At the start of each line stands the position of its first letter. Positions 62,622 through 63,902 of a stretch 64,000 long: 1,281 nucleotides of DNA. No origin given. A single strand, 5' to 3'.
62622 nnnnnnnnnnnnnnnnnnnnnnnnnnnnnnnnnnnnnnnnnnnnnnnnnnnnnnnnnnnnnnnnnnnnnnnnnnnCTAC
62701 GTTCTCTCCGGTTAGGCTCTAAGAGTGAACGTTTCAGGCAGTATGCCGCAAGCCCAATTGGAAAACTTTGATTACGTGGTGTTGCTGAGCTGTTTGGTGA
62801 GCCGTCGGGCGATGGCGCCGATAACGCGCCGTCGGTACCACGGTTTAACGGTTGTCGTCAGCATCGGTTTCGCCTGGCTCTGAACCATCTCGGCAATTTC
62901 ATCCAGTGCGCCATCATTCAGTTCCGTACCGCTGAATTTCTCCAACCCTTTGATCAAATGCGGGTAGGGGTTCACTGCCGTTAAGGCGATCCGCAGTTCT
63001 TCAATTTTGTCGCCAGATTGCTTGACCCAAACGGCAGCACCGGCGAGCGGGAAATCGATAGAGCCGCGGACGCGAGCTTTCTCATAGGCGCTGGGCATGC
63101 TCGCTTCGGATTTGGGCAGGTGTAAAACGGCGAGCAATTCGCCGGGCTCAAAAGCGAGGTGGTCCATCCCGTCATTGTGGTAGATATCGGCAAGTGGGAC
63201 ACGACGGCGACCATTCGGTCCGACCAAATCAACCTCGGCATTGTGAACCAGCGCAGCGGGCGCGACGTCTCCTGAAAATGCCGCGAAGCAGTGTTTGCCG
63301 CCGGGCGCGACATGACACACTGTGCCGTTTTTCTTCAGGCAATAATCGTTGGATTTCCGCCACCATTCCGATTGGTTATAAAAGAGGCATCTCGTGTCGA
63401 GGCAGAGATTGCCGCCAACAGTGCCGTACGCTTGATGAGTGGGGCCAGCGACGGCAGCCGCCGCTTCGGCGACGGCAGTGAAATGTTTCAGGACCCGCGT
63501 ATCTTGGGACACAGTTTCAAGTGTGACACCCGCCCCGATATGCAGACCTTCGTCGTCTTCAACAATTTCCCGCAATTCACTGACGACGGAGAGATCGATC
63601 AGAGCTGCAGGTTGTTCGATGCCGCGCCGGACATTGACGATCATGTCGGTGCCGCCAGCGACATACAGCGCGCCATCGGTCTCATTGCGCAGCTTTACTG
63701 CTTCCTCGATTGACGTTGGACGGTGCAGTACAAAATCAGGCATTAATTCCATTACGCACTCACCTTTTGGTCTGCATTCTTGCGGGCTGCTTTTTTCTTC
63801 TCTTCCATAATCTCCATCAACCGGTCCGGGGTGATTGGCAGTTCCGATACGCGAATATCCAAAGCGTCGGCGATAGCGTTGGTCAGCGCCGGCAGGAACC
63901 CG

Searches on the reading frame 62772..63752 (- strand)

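Call 30: search_protein_families(library=ncbifam, proteins=[window:62772-63752:-], max_evalue=0.00001)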
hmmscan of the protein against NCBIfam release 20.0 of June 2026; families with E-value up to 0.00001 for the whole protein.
window:62772-63752:- (326 aa): 7 families
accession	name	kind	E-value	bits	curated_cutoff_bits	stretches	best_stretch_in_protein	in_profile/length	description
TIGR03195.1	4hydrxCoA_B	equivalog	2e-129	431.3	404.55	1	4-323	2-320/321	4-hydroxybenzoyl-CoA reductase subunit beta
NF043083.1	XdhB_XDHase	equivalog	1.9e-46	158.5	310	2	9-117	7-116/289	xanthine dehydrogenase subunit XdhB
NF007427.0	PRK09971.1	equivalog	8.5e-45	153.2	287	2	9-117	7-116/292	xanthine dehydrogenase FAD-binding subunit XdhB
NF041019.1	glyceraldDH_beta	equivalog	2.5e-36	125.3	350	2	151-318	112-276/280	glyceraldehyde dehydrogenase subunit beta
TIGR02963.1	xanthine_xdhA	equivalog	2.2e-24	85.9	467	2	9-116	195-300/468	xanthine dehydrogenase small subunit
TIGR03199.1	pucC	equivalog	1.1e-16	60.9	306.05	1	12-117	1-107/264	xanthine dehydrogenase subunit C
TIGR03312.1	Se_sel_red_FAD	hypoth_equivalog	2.2e-07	30.3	241.5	0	10-116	5-106/257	molybdopterin-dependent oxidoreductase FAD-binding subunit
